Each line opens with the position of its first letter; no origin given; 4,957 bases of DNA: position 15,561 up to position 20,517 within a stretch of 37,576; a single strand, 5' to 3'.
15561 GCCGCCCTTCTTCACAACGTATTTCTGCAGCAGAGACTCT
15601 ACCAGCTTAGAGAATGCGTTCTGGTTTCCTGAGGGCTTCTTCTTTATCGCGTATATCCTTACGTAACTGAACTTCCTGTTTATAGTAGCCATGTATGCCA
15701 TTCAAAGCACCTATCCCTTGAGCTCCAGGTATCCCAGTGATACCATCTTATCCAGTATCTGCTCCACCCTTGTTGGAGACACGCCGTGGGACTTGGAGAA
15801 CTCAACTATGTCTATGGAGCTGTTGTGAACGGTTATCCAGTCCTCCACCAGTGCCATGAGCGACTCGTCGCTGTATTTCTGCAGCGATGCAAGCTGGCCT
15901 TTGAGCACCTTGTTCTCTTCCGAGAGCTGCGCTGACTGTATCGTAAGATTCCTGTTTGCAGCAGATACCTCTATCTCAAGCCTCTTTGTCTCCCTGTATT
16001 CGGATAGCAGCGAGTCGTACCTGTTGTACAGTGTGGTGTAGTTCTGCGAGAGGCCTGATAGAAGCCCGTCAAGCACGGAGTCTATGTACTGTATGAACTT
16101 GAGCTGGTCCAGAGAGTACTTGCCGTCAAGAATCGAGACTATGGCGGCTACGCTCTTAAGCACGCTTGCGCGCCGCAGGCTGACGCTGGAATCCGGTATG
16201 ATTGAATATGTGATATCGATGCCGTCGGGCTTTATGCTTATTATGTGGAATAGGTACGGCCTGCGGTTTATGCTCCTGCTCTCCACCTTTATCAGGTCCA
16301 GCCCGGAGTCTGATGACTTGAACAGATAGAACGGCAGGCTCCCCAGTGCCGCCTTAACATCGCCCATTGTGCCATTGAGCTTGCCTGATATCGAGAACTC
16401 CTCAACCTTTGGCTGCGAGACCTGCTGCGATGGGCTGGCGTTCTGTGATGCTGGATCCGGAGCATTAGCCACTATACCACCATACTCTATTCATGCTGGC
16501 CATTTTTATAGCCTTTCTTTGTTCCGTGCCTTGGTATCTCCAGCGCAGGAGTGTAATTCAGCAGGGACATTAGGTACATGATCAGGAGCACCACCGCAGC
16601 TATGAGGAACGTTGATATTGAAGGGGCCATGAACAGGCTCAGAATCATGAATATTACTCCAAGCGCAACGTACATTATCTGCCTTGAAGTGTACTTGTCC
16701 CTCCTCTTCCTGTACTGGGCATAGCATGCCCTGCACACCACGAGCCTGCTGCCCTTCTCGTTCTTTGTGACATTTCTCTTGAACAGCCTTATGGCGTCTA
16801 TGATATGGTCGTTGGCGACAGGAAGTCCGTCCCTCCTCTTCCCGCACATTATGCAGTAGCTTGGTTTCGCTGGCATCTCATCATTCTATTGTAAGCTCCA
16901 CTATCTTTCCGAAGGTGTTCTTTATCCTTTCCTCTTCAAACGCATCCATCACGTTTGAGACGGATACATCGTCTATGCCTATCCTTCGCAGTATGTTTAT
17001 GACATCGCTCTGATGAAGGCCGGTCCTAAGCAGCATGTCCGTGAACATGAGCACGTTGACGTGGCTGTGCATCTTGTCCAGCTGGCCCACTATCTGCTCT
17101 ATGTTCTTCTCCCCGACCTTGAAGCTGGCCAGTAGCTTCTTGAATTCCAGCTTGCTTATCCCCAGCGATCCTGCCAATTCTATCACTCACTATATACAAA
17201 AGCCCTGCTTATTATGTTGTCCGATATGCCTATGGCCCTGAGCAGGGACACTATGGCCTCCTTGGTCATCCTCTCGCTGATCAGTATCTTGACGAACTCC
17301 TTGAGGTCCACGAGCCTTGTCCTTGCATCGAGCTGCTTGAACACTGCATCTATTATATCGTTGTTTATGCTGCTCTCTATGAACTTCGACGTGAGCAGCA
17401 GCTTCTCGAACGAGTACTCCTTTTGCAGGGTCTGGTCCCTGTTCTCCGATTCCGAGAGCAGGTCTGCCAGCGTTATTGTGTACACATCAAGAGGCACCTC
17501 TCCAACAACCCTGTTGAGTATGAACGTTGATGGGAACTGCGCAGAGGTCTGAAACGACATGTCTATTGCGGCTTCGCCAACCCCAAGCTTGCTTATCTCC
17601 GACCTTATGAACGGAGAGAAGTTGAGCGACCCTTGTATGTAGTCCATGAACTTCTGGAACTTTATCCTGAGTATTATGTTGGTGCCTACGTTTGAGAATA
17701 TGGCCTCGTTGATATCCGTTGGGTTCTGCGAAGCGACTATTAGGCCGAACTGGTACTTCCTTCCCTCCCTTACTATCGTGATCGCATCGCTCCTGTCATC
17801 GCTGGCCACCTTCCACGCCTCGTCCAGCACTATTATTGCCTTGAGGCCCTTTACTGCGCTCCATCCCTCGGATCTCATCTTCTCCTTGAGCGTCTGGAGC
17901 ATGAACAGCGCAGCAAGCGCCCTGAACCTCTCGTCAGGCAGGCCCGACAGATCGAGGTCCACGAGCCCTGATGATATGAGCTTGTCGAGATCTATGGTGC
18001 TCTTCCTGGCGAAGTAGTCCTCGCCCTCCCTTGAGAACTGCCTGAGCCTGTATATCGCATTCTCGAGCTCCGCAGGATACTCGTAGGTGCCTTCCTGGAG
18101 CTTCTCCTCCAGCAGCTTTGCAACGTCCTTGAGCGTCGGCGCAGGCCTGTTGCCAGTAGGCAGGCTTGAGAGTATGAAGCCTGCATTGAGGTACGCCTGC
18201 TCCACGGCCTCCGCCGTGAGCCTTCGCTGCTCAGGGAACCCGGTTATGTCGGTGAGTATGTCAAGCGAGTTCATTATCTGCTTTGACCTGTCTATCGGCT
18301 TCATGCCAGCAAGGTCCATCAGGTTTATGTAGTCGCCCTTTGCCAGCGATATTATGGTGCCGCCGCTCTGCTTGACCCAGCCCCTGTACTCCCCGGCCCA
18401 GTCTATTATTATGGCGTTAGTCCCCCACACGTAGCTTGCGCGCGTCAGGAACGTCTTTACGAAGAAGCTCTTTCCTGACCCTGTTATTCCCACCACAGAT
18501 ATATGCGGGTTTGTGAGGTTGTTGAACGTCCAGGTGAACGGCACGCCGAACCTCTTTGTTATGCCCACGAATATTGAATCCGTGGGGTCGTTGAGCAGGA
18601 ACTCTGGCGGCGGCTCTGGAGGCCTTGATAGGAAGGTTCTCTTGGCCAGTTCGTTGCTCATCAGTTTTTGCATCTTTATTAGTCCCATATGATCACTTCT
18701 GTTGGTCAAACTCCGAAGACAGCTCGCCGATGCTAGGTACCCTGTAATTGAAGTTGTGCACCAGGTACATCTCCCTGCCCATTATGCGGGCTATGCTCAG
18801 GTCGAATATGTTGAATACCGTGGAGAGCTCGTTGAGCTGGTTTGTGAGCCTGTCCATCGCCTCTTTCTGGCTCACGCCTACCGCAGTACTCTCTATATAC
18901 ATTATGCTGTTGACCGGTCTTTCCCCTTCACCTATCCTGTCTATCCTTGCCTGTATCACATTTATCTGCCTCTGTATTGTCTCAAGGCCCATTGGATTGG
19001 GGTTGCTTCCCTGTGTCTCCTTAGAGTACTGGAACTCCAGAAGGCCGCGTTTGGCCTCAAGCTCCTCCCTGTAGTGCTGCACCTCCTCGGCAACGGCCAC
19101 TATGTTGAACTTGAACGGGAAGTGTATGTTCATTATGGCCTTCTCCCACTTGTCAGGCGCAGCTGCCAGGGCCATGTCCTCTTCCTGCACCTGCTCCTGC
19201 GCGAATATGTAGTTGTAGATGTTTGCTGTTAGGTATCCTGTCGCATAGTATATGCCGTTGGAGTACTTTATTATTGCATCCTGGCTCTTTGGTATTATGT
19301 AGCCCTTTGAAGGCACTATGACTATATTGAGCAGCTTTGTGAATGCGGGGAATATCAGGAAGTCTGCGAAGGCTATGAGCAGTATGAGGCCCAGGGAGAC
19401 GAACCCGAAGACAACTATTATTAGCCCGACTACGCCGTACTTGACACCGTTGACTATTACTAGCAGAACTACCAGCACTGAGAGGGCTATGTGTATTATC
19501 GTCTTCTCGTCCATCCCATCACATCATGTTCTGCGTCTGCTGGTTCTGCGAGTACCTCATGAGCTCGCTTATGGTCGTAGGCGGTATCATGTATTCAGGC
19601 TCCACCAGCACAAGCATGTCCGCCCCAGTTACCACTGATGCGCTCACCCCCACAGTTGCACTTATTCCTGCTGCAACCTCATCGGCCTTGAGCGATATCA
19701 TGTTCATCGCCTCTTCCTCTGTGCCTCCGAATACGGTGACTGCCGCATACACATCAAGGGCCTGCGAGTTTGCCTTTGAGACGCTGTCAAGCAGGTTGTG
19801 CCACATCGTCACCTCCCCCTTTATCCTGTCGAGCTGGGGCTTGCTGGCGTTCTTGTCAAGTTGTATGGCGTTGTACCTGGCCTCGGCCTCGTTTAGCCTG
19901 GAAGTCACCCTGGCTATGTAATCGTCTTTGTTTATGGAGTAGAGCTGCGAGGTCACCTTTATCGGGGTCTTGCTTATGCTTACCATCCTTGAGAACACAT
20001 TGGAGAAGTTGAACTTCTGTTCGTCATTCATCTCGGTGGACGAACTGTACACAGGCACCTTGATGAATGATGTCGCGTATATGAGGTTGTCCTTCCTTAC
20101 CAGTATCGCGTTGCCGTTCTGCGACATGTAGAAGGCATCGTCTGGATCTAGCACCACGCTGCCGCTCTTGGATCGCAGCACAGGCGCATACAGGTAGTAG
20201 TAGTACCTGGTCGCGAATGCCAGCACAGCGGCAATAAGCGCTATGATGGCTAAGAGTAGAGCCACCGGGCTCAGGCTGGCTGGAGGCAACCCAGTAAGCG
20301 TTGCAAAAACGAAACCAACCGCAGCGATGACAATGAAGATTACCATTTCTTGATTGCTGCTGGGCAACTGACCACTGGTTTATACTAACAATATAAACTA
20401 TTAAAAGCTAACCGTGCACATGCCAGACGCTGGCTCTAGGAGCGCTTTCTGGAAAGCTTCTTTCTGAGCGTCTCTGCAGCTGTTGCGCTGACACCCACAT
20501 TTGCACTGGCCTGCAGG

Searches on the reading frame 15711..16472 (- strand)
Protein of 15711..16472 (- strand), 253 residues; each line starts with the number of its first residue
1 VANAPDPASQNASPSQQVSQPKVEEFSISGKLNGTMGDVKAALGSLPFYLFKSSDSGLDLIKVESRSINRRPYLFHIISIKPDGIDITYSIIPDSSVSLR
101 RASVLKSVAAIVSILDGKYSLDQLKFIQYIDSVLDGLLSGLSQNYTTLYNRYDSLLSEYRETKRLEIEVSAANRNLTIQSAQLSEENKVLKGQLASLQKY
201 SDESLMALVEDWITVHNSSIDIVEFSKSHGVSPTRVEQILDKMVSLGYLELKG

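Call 6: search_protein_families(library=pfam, proteins=[window:15711-16472:-], max_evalue=0.01)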
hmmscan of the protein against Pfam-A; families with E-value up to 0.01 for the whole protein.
window:15711-16472:- (253 aa): 0 families

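Call 25: search_protein_families(library=ncbifam, proteins=[window:15711-16472:-], max_evalue=0.1)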
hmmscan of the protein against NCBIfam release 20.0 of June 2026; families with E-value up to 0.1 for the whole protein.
window:15711-16472:- (253 aa): 1 family
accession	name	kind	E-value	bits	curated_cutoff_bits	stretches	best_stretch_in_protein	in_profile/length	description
TIGR00219.1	mreC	equivalog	0.00024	20.4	92.75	1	127-209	47-122/283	rod shape-determining protein MreC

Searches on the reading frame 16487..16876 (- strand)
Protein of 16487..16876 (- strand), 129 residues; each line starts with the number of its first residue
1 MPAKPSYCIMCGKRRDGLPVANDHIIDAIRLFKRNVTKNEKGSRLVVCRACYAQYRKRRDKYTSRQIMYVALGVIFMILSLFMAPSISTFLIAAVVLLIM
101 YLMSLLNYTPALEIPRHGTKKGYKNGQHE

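Call 7: search_protein_families(library=pfam, proteins=[window:16487-16876:-], max_evalue=0.01)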
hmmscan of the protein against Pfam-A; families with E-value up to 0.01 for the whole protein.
window:16487-16876:- (129 aa): 4 families
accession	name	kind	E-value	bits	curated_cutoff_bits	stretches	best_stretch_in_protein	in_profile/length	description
PF24661.1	DUF7649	-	0.00079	19.9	27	1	55-99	40-83/85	Domain of unknown function (DUF7649)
PF14279.12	HNH_5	-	0.0062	16.9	27.5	0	8-66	1-54/56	HNH endonuclease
PF09889.16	DUF2116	-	0.0064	16.9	26.8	1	50-83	23-56/59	Probable treble clef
PF14256.11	YwiC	-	0.0092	16.7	25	0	56-103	51-98/126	YwiC-like protein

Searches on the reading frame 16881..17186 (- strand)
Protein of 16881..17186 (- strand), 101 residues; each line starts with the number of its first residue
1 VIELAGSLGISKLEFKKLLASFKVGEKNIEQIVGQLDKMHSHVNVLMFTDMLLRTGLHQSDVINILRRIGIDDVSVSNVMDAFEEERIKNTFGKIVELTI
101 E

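Call 7: search_protein_families(library=pfam, proteins=[window:16881-17186:-], max_evalue=0.01)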
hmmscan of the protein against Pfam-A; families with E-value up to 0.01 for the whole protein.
window:16881-17186:- (101 aa): 1 family
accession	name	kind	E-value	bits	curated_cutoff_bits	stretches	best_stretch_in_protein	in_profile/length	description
PF12672.12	DUF3793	-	0.0071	16.8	25.1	1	33-86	39-92/167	Protein of unknown function (DUF3793)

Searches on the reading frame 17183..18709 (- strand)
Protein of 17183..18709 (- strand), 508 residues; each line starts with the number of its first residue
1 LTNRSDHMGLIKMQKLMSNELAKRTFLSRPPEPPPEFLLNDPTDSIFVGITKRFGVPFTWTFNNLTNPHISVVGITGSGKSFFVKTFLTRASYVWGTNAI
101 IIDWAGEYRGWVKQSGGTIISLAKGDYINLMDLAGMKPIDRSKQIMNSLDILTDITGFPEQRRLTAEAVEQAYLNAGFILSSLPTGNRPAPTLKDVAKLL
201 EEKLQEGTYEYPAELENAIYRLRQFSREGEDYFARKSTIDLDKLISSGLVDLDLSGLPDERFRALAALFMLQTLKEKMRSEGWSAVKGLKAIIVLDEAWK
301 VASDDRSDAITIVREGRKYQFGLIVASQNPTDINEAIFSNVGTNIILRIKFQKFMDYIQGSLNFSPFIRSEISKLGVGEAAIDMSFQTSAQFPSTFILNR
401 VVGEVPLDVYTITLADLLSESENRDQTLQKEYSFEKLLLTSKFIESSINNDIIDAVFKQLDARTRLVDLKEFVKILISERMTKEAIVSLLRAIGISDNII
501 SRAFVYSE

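Call 5: search_protein_families(library=pfam, proteins=[window:17183-18709:-], max_evalue=0.01)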
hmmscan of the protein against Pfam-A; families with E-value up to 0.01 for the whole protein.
window:17183-18709:- (508 aa): 6 families
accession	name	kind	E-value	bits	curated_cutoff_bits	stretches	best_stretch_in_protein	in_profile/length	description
PF01935.23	DUF87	-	3.8e-15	57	23.2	1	52-269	8-216/220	Helicase HerA, central domain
PF19044.6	P-loop_TraG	-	3.3e-13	49.5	25.8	2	211-365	177-335/413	TraG P-loop domain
PF12846.13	AAA_10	-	3.1e-12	46.7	27.5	2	266-352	221-302/362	AAA-like domain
PF13401.12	AAA_22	-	0.00049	20.8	27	0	68-187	6-45/130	AAA domain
PF10412.15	TrwB_AAD_bind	-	0.00095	18.6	20.5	1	55-108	6-55/387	Type IV secretion-system coupling protein DNA-binding domain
PF01580.24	FtsK_SpoIIIE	-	0.0011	18.9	24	1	63-89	34-61/221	FtsK/SpoIIIE family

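Call 25: search_protein_families(library=ncbifam, proteins=[window:17183-18709:-], max_evalue=0.1)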
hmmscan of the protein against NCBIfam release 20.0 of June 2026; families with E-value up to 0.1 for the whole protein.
window:17183-18709:- (508 aa): 16 families
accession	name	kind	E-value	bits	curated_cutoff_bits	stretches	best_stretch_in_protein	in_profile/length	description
NF053655.1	CedD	equivalog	7.6e-22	77.7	600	1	69-382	223-512/527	DNA-translocating ATPase CedD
TIGR02746.1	TraC-F-type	equivalog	2e-19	69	567.05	1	61-376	423-737/800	type IV secretion system protein TraC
NF040937.1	HerA_Thermprot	equivalog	4.2e-16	58.4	800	2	247-382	306-448/487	DNA double-strand break repair helicase HerA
NF045971.1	conju_CD1110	equivalog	7.2e-16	57.6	325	1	63-333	411-672/752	VirB4-like conjugal transfer ATPase, CD1110 family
NF041017.1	DNA_import_CedB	equivalog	2.8e-15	56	700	1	43-380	251-571/590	DNA import protein CedB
NF045975.1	VirB4_plasma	equivalog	3.6e-15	54.8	590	1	63-357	511-832/894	Mbov_0397 family ICE element conjugal transfer ATPase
NF040819.1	helicase_HerA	equivalog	4.7e-15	55.1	970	1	292-382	405-501/561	DNA double-strand break repair helicase HerA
NF010278.0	PRK13721.1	subfamily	7.9e-13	47.2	1177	1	63-379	475-792/874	type IV secretion system protein TraC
NF042943.1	HerA_antiphage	equivalog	6.8e-11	41.4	800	2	44-116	133-205/566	anti-phage-associated helicase HerA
NF042944.1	HerA_antiphage_2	equivalog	3.6e-10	39.2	850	2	311-358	457-504/576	anti-phage-associated helicase HerA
TIGR00929.1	VirB4_CagE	subfamily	5.9e-10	38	643.1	1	55-359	421-711/792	VirB4 family type IV secretion/conjugal transfer ATPase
TIGR03783.1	Bac_Flav_CT_G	subfamily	5.2e-09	34.5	261.55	2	213-363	594-748/829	TraG family conjugative transposon ATPase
NF033849.1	ser_rich_anae_1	subfamily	0.0003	18.3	650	1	192-356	912-1097/1163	serine-rich protein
NF045973.1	conju_CD1115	equivalog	0.0016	17.4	250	1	53-107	9-62/442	VirD4-like conjugal transfer protein, CD1115 family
NF010447.0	PRK13873.1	equivalog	0.0087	14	1020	1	57-336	431-686/815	conjugal transfer protein TrbE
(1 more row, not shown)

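Call 26: search_solved_structures(query=window:17183-18709:-, max_evalue=0.01)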
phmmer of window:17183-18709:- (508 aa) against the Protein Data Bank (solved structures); distinct sequences matched with E-value up to 0.01: 10.
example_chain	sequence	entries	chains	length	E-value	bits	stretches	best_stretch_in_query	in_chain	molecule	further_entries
9x1l_A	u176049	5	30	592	7.9e-11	45.1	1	311-382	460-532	DNA helicase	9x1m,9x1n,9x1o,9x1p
4d2i_A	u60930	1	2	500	8.1e-11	45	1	181-382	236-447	HERA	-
8wiv_A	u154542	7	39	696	2.9e-10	43.2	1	250-382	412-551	Helicase HerA central domain-containing protein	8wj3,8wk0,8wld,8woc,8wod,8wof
7es4_A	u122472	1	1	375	1.6e-09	40.8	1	65-333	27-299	DNA phosphorothioation-dependent restriction protein DptH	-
8xau_A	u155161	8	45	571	5.7e-09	38.9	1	247-363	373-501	ATP-binding protein | HerA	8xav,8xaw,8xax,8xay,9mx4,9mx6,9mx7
4ag5_A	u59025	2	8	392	2.3e-08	36.9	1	64-333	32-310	TYPE IV SECRETORY PATHWAY VIRB4 COMPONENTS-LIKE PROTEIN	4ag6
9c1m_M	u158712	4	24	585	1.3e-06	31.1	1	311-382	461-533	ATP-binding protein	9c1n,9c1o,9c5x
8ziq_M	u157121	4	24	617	9.2e-06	28.4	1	250-361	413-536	HerA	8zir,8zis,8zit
8yho_A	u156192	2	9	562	2.9e-05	26.7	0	311-380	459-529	DUF87 domain-containing protein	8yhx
8j4u_M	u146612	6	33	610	0.0025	20.3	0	311-381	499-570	Nucleoside triphosphate hydrolase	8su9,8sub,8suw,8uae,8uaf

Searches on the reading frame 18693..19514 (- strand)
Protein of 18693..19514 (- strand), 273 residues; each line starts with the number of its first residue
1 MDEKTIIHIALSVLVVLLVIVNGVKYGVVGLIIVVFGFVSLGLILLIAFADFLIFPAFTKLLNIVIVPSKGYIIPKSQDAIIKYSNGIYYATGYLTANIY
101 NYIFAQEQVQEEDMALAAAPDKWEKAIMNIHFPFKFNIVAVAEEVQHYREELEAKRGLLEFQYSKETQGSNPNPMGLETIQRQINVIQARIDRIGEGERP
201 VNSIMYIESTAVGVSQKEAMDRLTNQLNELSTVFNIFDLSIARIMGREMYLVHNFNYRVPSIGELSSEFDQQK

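Call 5: search_protein_families(library=pfam, proteins=[window:18693-19514:-], max_evalue=0.01)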
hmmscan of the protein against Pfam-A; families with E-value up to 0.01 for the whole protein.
window:18693-19514:- (273 aa): 0 families

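Call 25: search_protein_families(library=ncbifam, proteins=[window:18693-19514:-], max_evalue=0.1)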
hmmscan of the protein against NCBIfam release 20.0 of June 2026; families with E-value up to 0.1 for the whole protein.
window:18693-19514:- (273 aa): 2 families
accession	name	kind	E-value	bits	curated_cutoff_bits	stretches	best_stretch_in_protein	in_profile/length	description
NF008864.0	PRK11895.1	equivalog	0.02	14.5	119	1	212-253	50-91/164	acetolactate synthase small subunit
TIGR00119.1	acolac_sm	equivalog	0.027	14.4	56.9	1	210-253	47-90/158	acetolactate synthase small subunit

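Call 76: search_solved_structures(query=A8, max_evalue=5)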
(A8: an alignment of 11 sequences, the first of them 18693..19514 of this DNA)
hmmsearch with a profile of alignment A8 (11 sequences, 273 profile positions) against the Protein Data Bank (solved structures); distinct sequences matched with E-value up to 5: 2.
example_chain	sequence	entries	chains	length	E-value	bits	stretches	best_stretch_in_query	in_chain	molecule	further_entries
5mj3_C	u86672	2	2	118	0.33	13.6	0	174-195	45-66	ALPHABODY MA12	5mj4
4lmg_A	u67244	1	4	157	0.47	13.1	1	120-156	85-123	Iron-regulated transcriptional activator AFT2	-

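Call 103: search_protein_families(library=pfam, alignment_id=A8, max_evalue=1)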
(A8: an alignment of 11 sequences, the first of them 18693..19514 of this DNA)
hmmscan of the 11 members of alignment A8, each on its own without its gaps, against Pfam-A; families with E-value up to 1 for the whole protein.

A. member 1, window:18693-19514:- (273 aa): 0 families

B. families by the number of members that match (of 11 scanned): 7 families
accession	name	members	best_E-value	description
PF21037.2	CCDC138_cc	2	0.024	Coiled-coil-domain-containing protein 138, coiled-coil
PF16526.10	CLZ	2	0.069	C-terminal leucine zipper domain of cyclic nucleotide-gated channels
PF14182.11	YgaB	1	0.074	YgaB-like protein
PF24583.1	DUF7610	1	0.11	Domain of unknown function (DUF7610)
PF17598.7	DUF5494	1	0.37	Family of unknown function (DUF5494)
PF16559.10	GIT_CC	1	0.48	GIT coiled-coil Rho guanine nucleotide exchange factor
PF06687.17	SUR7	1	0.74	SUR7/PalI family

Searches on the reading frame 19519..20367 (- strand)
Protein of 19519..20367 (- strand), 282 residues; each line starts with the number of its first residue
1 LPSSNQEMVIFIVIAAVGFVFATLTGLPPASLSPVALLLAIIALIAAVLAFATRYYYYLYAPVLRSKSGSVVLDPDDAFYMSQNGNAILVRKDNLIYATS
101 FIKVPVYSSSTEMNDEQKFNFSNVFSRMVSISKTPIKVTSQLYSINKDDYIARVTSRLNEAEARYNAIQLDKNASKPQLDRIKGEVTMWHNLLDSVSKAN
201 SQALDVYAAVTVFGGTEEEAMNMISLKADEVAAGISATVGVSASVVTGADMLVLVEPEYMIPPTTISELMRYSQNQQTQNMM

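Call 5: search_protein_families(library=pfam, proteins=[window:19519-20367:-], max_evalue=0.01)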
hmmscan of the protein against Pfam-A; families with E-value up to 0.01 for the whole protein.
window:19519-20367:- (282 aa): 0 families

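Call 25: search_protein_families(library=ncbifam, proteins=[window:19519-20367:-], max_evalue=0.1)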
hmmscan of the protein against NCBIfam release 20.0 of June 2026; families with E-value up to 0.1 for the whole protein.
window:19519-20367:- (282 aa): 0 families

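Call 75: search_solved_structures(query=A7, max_evalue=5)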
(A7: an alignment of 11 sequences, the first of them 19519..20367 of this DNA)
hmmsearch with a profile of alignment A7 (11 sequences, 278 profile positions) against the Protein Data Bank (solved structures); distinct sequences matched with E-value up to 5: 2.
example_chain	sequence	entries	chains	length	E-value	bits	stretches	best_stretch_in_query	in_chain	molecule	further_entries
10aw_A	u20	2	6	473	0.52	12.6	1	135-186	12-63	50 kDa outer membrane protein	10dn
1l0b_A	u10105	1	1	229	1.2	11.4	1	181-210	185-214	BRCA1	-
